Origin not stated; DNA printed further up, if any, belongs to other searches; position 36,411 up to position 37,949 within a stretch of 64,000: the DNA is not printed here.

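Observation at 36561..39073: Catalytically dead FabF-like ketosynthase in an operon with FabG and FabZ homologues, directly after the riboflavin genes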

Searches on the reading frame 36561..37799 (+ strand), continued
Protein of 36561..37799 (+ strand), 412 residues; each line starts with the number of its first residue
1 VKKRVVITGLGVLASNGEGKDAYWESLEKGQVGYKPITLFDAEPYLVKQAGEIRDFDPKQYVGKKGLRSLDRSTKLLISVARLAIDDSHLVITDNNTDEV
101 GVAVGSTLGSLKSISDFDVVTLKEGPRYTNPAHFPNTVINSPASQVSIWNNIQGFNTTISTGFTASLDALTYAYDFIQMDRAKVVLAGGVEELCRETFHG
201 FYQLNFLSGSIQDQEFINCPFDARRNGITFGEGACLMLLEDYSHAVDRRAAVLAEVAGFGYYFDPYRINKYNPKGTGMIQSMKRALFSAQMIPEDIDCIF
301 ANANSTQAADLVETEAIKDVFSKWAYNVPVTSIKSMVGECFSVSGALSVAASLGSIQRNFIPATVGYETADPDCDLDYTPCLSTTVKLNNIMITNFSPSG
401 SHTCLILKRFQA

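Call 40: find_homologous_proteins(query=L010:1495-2712:+, max_evalue=1e-30)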
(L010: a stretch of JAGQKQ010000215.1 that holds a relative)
Query L010:1495-2712:+ (406 aa): 8000 proteins with E <= 1e-30 among 8000 candidates; the best 120 are listed.
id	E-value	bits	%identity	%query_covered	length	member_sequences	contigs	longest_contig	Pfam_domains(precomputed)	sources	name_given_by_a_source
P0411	3.1e-267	904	100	100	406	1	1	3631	PF00109.33,PF02801.29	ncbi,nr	ncbi:MAG: beta-ketoacyl-[acyl-carrier-protein] synthase family protein [Candidatus Omnitrophica bact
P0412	7.4e-166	570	63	99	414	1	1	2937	PF00109.33,PF02801.29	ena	-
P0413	2.7e-163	562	61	99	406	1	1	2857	PF00109.33,PF02801.29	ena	-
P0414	1.5e-161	556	62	99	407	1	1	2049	PF00109.33,PF02801.29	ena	-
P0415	7.4e-161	554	63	98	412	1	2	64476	PF00109.33,PF02801.29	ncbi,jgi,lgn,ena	-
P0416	1.7e-159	549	62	98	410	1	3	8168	PF00109.33,PF02801.29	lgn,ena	-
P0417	1.1e-158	546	60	98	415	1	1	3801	PF00109.33,PF02801.29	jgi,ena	-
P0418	5.8e-158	544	60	99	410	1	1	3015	PF00109.33,PF02801.29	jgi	-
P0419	7.4e-158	544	61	98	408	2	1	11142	PF00109.33,PF00108.30,PF02801.29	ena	-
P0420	9.2e-158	543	60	99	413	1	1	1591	PF00109.33,PF02801.29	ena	-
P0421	1.2e-157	543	60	99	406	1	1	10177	PF00109.33,PF02801.29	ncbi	-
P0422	1.2e-157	543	60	99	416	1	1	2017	PF00109.33,PF02801.29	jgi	-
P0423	1.1e-156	540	61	99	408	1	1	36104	PF00109.33,PF02801.29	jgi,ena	-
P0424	1.7e-156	539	62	98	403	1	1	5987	PF00109.33,PF02801.29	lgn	-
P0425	4.3e-156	538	60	99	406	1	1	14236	PF00109.33,PF00108.30,PF02801.29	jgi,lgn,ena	-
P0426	5.4e-156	538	59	98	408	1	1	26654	PF00109.33,PF02801.29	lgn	-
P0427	7.6e-156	537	62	98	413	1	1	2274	PF00109.33,PF02801.29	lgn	-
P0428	2.1e-155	536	58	99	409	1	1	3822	PF00109.33,PF02801.29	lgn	-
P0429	5.6e-155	534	59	98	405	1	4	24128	PF00109.33,PF02801.29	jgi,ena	-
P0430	9.0e-155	534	60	99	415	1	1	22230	PF00109.33,PF02801.29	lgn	-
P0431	2.0e-154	532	59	99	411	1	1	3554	PF00109.33,PF02801.29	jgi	jgi:3-oxoacyl-[acyl-carrier-protein] synthase II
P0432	2.8e-154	532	59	98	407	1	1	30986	PF00109.33,PF02801.29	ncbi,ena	-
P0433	3.4e-154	532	59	98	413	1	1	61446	PF00109.33,PF02801.29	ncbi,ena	-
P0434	6.5e-154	531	59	98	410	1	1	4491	PF00109.33,PF00108.30,PF02801.29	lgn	-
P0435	2.1e-153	529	58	99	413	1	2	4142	PF00109.33,PF02801.29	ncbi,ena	-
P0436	4.3e-153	528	56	99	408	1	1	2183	PF00109.33,PF02801.29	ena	-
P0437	7.2e-153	527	58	99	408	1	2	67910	PF00109.33,PF02801.29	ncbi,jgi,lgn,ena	-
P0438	7.2e-153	527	58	99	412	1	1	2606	PF00109.33,PF02801.29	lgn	-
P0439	1.0e-152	527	57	99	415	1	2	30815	PF00109.33,PF02801.29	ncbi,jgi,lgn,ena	-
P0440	1.1e-152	527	59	99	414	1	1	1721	PF00109.33,PF02801.29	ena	-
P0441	1.2e-152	527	57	99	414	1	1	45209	PF00109.33,PF02801.29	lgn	-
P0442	2.8e-152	525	59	98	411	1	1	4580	PF00109.33,PF02801.29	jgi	jgi:3-oxoacyl-[acyl-carrier-protein] synthase II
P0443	4.3e-152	525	60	99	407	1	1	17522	PF00109.33,PF02801.29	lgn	-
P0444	7.5e-152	524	59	98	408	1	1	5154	PF00109.33,PF02801.29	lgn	-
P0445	9.0e-152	524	60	98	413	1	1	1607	PF00109.33,PF02801.29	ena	-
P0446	1.1e-151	523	60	99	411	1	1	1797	PF00109.33,PF02801.29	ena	-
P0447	1.3e-151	523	59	99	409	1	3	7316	PF00109.33,PF02801.29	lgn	-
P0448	1.8e-151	523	57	99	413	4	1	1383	PF00109.33,PF02801.29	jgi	jgi:3-oxoacyl-[acyl-carrier-protein] synthase II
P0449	2.0e-151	523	58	98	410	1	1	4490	PF00109.33,PF02801.29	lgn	-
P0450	3.2e-151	522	58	99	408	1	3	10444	PF00109.33,PF02801.29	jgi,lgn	-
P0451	3.4e-151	522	60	98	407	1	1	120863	PF00109.33,PF02801.29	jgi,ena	-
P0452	4.4e-151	521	58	99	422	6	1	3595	PF00109.33,PF02801.29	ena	-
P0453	5.4e-151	521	56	99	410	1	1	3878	PF00109.33,PF02801.29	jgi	jgi:3-oxoacyl-[acyl-carrier-protein] synthase II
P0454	5.5e-151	521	58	98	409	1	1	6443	PF00109.33,PF02801.29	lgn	-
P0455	6.2e-151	521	60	97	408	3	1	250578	PF00109.33,PF02801.29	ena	-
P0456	8.9e-151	520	59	99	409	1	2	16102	PF00109.33,PF02801.29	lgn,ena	-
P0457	1.2e-150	520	58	99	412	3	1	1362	PF00109.33,PF02801.29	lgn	-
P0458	1.4e-150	520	58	100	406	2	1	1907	PF00109.33,PF02801.29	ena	-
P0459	2.1e-150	519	57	99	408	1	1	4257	PF00109.33,PF00108.30,PF02801.29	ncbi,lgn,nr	ncbi:MAG: beta-ketoacyl-[acyl-carrier-protein] synthase family protein [Candidatus Omnitrophota bact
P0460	2.7e-150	519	57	99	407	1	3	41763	PF00109.33,PF02801.29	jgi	-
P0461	2.8e-150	519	57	99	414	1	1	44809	PF00109.33,PF02801.29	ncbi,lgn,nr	ncbi:MAG: beta-ketoacyl-[acyl-carrier-protein] synthase family protein [Candidatus Omnitrophica bact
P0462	3.2e-150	519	60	98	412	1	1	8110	PF00109.33,PF02801.29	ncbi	-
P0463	3.5e-150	518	57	99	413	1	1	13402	PF00109.33,PF02801.29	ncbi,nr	ncbi:MAG: beta-ketoacyl-[acyl-carrier-protein] synthase family protein [Candidatus Omnitrophica bact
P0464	4.2e-150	518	59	98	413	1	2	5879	PF00109.33,PF02801.29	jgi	-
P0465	1.3e-149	517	58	99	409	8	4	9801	PF00109.33,PF02801.29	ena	-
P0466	1.4e-149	516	57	99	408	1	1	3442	PF00109.33,PF02801.29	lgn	-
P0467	1.5e-149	516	58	98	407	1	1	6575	PF00109.33,PF02801.29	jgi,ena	-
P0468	2.5e-149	516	57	97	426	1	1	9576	PF00109.33,PF02801.29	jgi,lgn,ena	-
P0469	2.9e-149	515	58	99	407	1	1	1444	PF00109.33,PF02801.29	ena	-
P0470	3.0e-149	515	59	98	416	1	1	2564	PF00109.33,PF02801.29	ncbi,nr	ncbi:MAG: beta-ketoacyl-[acyl-carrier-protein] synthase family protein [Candidatus Omnitrophica bact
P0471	5.2e-149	515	57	98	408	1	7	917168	PF00109.33,PF02801.29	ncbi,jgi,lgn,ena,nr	ncbi:MAG TPA: beta-ketoacyl-[acyl-carrier-protein] synthase family protein [Candidatus Omnitrophota 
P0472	6.8e-149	514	57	99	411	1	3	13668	PF00109.33,PF02801.29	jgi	-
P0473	7.9e-149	514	56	98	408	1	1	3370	PF00109.33,PF02801.29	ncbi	-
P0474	8.5e-149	514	55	99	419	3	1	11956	PF00109.33,PF02801.29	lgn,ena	-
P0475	1.5e-148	513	57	99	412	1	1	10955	PF00109.33,PF02801.29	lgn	-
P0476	1.8e-148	513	57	98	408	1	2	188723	PF00109.33,PF00108.30,PF02801.29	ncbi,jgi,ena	-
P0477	1.9e-148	513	60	100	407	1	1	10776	PF00109.33,PF02801.29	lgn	-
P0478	3.1e-148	512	55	98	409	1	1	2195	PF00109.33,PF00108.30,PF02801.29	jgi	jgi:3-oxoacyl-[acyl-carrier-protein] synthase II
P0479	3.3e-148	512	58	98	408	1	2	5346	PF00109.33,PF02801.29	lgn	-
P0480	4.2e-148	512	58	98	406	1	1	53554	PF00109.33,PF02801.29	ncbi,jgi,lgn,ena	-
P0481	5.9e-148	511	58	98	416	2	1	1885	PF00109.33,PF00108.30,PF02801.29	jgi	-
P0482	6.5e-148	511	59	98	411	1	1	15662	PF00109.33,PF02801.29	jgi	-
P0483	7.3e-148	511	58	98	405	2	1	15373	PF00109.33,PF02801.29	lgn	-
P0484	8.7e-148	511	56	99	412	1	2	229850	PF00109.33,PF00108.30,PF02801.29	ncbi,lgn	-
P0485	9.7e-148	510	58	100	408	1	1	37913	PF00109.33,PF00108.30,PF02801.29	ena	-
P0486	2.6e-147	509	59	98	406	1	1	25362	PF00109.33,PF02801.29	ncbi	-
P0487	2.9e-147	509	58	98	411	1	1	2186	PF00109.33,PF02801.29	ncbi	-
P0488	3.5e-147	509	56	99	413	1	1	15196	PF00109.33,PF02801.29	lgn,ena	-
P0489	4.4e-147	508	57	98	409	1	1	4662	PF00109.33,PF02801.29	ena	-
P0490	6.5e-147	508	57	98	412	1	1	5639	PF00109.33,PF02801.29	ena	-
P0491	7.0e-147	508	57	99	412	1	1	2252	PF00109.33,PF02801.29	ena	-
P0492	1.1e-146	507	58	98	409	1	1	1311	PF00109.33,PF02801.29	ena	-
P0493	1.5e-146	506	57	98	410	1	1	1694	PF00109.33,PF02801.29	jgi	-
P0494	2.6e-146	506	59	98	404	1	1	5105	PF00109.33,PF02801.29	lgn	-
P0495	3.0e-146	506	55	99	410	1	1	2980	PF00109.33,PF02801.29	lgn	-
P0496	4.5e-146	505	57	98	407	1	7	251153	PF00109.33,PF02801.29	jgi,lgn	jgi:3-oxoacyl-[acyl-carrier-protein] synthase II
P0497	4.7e-146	505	56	99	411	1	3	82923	PF00109.33,PF00108.30,PF02801.29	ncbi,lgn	-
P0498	5.8e-146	505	54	99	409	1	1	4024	PF00109.33,PF02801.29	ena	-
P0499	6.7e-146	504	56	99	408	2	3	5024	PF00109.33,PF02801.29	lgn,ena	-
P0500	1.2e-145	503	57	99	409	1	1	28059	PF00109.33,PF02801.29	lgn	-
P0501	2.1e-145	503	55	98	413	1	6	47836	PF00109.33,PF02801.29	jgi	-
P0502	2.1e-145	503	55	99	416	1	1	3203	PF00109.33,PF02801.29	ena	-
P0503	2.5e-145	502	56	98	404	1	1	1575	PF00109.33,PF02801.29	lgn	-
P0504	2.7e-145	502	57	98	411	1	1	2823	PF00109.33,PF02801.29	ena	-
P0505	4.8e-145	502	57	98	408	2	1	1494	PF00109.33,PF02801.29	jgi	-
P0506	4.8e-145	502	56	99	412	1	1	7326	PF00109.33,PF00108.30,PF02801.29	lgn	-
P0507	5.2e-145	501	58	98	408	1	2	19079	PF00109.33,PF02801.29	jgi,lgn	-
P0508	7.2e-145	501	56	99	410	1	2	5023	PF00109.33,PF00108.30,PF02801.29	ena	-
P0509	9.7e-145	501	56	98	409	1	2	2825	PF00109.33,PF00108.30,PF02801.29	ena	-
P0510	9.9e-145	501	57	97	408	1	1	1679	PF00109.33,PF02801.29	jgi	jgi:3-oxoacyl-[acyl-carrier-protein] synthase II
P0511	1.1e-144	500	57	99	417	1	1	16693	PF00109.33,PF02801.29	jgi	jgi:3-oxoacyl-[acyl-carrier-protein] synthase II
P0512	1.2e-144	500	57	98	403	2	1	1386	PF00109.33,PF02801.29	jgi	-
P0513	1.4e-144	500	56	97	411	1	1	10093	PF00109.33,PF02801.29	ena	-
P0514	1.9e-144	500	55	98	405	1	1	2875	PF00109.33,PF02801.29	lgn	-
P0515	2.2e-144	499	54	99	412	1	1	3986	PF00109.33,PF02801.29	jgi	jgi:3-oxoacyl-[acyl-carrier-protein] synthase II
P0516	2.7e-144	499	56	98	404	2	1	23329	PF00109.33,PF02801.29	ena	-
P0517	3.1e-144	499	56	100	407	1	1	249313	PF00109.33,PF02801.29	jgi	jgi:3-oxoacyl-[acyl-carrier-protein] synthase II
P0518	3.3e-144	499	57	98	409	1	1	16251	PF00109.33,PF02801.29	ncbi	-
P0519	3.4e-144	499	56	99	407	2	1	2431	PF00109.33,PF02801.29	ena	-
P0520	3.4e-144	499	57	99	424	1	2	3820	PF00109.33,PF00108.30,PF02801.29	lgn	-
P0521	3.6e-144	499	55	99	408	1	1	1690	PF00109.33,PF02801.29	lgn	-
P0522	4.0e-144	499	58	98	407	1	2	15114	PF00109.33,PF02801.29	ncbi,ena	-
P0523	4.1e-144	498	56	98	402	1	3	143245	PF00109.33,PF02801.29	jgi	-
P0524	4.2e-144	498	56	95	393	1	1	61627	PF00109.33,PF02801.29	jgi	jgi:3-oxoacyl-[acyl-carrier-protein] synthase II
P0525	5.2e-144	498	55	99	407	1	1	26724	PF00109.33,PF00108.30,PF02801.29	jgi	jgi:3-oxoacyl-[acyl-carrier-protein] synthase II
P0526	5.5e-144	498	56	98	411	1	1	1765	PF00109.33,PF02801.29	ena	-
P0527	8.0e-144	498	56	98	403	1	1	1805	PF00109.33,PF02801.29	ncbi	-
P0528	8.9e-144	497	56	98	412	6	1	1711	PF00109.33,PF02801.29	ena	-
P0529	9.3e-144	497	56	99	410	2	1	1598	PF00109.33,PF02801.29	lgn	-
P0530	1.1e-143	497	56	98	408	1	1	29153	PF00109.33,PF02801.29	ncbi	ncbi:beta-ketoacyl-[acyl-carrier-protein] synthase family protein [Candidatus Omnitrophota bacterium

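Call 41: find_encoding_contigs(protein=P0451, flank=10000, max_places=1)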
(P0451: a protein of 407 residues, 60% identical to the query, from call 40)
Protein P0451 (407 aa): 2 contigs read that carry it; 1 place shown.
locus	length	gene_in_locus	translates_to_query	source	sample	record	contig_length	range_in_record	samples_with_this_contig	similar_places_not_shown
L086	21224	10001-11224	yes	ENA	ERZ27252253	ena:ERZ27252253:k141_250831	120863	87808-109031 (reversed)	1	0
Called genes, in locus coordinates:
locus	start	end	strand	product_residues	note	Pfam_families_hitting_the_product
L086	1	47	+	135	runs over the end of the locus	PF02620:YceD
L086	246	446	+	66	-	PF01783:Ribosomal_L32p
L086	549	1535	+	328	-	PF02504:FA_synthesis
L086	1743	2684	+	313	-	PF00108:Thiolase_N (weak), PF08545:ACP_syn_III, PF08541:ACP_syn_III_C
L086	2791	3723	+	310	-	PF00698:Acyl_transf_1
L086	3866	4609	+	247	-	PF00106:adh_short, PF08659:KR, PF13561:adh_short_C2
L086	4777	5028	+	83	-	PF00550:PP-binding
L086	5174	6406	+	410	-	PF00109:ketoacyl-synt, PF02801:Ketoacyl-synt_C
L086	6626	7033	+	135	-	PF07977:FabA (weak)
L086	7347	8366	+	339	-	PF13173:AAA_14, PF13635:DUF4143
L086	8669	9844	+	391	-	PF13173:AAA_14, PF13635:DUF4143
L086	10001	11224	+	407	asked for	PF00109:ketoacyl-synt, PF02801:Ketoacyl-synt_C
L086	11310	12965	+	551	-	PF16927:HisKA_7TM, PF00512:HisKA, PF02518:HATPase_c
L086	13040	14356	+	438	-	PF00732:GMC_oxred_N, PF00890:FAD_binding_2 (faint), PF01266:DAO (weak), PF03486:HI0933_like (faint), PF07992:Pyr_redox_2 (faint), PF13450:NAD_binding_8 (weak), PF05199:GMC_oxred_C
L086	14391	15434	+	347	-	PF01370:Epimerase, PF07993:NAD_binding_4, PF16363:GDP_Man_Dehyd, PF01073:3Beta_HSD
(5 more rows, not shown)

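Call 42: find_encoding_contigs(protein=P0013, flank=6000, max_places=1)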
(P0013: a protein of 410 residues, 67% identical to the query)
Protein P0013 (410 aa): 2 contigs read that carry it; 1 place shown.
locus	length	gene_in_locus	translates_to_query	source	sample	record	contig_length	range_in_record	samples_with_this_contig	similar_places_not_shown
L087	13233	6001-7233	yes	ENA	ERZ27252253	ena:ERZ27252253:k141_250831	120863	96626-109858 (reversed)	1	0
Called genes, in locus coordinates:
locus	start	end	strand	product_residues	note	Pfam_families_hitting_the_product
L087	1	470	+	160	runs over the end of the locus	PF01467:CTP_transf_like, PF08218:Citrate_ly_lig (weak)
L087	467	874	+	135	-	PF02620:YceD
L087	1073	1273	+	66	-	PF01783:Ribosomal_L32p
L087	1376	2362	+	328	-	PF02504:FA_synthesis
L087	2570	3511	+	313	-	PF00108:Thiolase_N (weak), PF08545:ACP_syn_III, PF08541:ACP_syn_III_C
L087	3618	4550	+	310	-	PF00698:Acyl_transf_1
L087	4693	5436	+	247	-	PF00106:adh_short, PF08659:KR, PF13561:adh_short_C2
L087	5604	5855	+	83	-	PF00550:PP-binding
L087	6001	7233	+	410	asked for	PF00109:ketoacyl-synt, PF02801:Ketoacyl-synt_C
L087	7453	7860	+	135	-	PF07977:FabA (weak)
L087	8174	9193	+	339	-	PF13173:AAA_14, PF13635:DUF4143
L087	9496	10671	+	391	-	PF13173:AAA_14, PF13635:DUF4143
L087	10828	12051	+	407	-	PF00109:ketoacyl-synt, PF02801:Ketoacyl-synt_C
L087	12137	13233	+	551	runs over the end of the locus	PF16927:HisKA_7TM, PF00512:HisKA, PF02518:HATPase_c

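Call 43: find_encoding_contigs(protein=P0484, flank=10000, max_places=1)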
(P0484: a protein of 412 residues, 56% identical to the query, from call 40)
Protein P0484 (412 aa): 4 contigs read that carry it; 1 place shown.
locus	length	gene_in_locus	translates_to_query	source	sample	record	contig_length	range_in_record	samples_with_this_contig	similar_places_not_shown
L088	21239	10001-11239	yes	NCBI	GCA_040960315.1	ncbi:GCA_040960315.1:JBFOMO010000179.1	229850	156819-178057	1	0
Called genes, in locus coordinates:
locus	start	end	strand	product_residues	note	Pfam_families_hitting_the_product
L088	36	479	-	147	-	-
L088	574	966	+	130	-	-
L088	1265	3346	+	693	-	PF17191:RecG_wedge, PF01336:tRNA_anti-codon, PF04851:ResIII, PF00270:DEAD, PF00271:Helicase_C, PF22590:Cas3-like_C_2 (weak), PF19833:RecG_dom3_C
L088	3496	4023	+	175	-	PF03602:Cons_hypoth95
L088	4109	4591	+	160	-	PF01467:CTP_transf_like, PF08218:Citrate_ly_lig (weak)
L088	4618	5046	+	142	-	PF02620:YceD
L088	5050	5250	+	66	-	PF01783:Ribosomal_L32p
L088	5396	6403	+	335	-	PF02504:FA_synthesis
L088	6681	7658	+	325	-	PF08392:FAE1_CUT1_RppA (weak), PF00108:Thiolase_N (weak), PF08545:ACP_syn_III, PF08541:ACP_syn_III_C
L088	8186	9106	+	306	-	PF00698:Acyl_transf_1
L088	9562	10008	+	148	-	PF07977:FabA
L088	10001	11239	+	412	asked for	PF00109:ketoacyl-synt, PF00108:Thiolase_N (faint), PF02801:Ketoacyl-synt_C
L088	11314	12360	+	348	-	PF13279:4HBT_2 (faint)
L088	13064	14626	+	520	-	PF01590:GAF, PF13185:GAF_2, PF13492:GAF_3, PF02518:HATPase_c, PF13589:HATPase_c_3 (faint)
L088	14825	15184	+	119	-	PF00072:Response_reg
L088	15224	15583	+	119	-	PF05635:23S_rRNA_IVP, PF22296:bAvd (weak)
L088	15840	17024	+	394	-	PF13487:HD_5, PF01966:HD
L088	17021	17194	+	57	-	-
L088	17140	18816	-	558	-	PF16927:HisKA_7TM, PF00512:HisKA, PF02518:HATPase_c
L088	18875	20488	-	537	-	PF00512:HisKA, PF02518:HATPase_c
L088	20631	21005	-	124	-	PF00072:Response_reg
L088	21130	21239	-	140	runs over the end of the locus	PF05635:23S_rRNA_IVP, PF22296:bAvd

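Call 44: find_encoding_contigs(protein=P0046, flank=6000, max_places=1)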
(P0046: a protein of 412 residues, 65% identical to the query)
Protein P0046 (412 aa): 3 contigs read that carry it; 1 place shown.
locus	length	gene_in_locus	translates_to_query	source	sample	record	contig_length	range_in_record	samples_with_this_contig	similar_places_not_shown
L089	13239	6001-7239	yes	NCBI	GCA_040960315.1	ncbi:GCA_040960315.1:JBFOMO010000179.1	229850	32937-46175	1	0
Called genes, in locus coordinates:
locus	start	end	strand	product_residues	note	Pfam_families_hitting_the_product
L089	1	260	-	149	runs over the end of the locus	PF02464:CinA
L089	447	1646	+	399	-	PF00926:DHBP_synthase, PF00925:GTP_cyclohydro2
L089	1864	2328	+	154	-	PF00885:DMRL_synthase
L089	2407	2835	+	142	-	PF01029:NusB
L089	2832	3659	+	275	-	PF02811:PHP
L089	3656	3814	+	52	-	-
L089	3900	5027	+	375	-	PF00383:dCMP_cyt_deam_1, PF14437:MafB19-deam, PF01872:RibD_C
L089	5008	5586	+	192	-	PF00677:Lum_binding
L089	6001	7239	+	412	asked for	PF00109:ketoacyl-synt, PF02801:Ketoacyl-synt_C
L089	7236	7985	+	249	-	PF00106:adh_short, PF08659:KR, PF23441:SDR (weak), PF13561:adh_short_C2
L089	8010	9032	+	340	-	PF28530:DUF8426, PF04471:Mrr_cat, PF22722:NA-iREase1 (weak)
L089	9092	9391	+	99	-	PF01909:NTP_transf_2, PF18765:Polbeta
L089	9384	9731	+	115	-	PF01934:HepT-like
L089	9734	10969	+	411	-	PF17761:DUF1016_N, PF00565:SNase (faint)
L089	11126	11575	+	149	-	PF22817:ApeP-like, PF07977:FabA, PF22818:ApeI-like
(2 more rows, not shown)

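Call 56: find_related_loci(query=A2, collection=metagenome_contigs, flank=10000)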
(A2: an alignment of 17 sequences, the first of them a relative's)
Query A2 (412 aa) in metagenome_contigs; peptide patterns used: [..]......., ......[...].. (x = any residue, [..] = any of these).
600 stretches matched a pattern (row limit reached: there are more); 590 encode a relative of the query (tblastn E <= 1e-3); the best 80 are kept; 80 distinct loci.
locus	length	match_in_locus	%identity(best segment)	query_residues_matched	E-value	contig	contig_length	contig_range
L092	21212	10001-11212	62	5-409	4e-175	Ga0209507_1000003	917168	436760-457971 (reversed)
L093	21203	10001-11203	60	6-409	4e-158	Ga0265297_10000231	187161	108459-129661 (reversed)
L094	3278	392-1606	58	1-407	1e-160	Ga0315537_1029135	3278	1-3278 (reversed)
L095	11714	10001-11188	58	10-408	4e-152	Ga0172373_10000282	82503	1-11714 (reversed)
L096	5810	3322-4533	55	5-407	1e-152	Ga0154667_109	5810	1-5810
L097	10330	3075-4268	59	7-407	2e-151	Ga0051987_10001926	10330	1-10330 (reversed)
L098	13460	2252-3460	55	9-412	4e-150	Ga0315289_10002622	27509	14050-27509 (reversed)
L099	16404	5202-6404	56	9-411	2e-149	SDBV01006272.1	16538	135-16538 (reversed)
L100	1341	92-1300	55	9-412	2e-164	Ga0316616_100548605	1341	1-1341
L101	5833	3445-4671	53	3-409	6e-150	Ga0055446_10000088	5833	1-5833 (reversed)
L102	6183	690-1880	55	11-410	4e-149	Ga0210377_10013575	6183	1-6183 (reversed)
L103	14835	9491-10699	56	6-409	1e-147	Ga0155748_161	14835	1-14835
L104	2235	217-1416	54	9-409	7e-157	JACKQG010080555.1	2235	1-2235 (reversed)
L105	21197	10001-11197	55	10-409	8e-146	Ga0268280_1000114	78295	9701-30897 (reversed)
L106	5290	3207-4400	54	9-409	1e-147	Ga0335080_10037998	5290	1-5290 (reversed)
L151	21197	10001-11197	55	9-408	7e-148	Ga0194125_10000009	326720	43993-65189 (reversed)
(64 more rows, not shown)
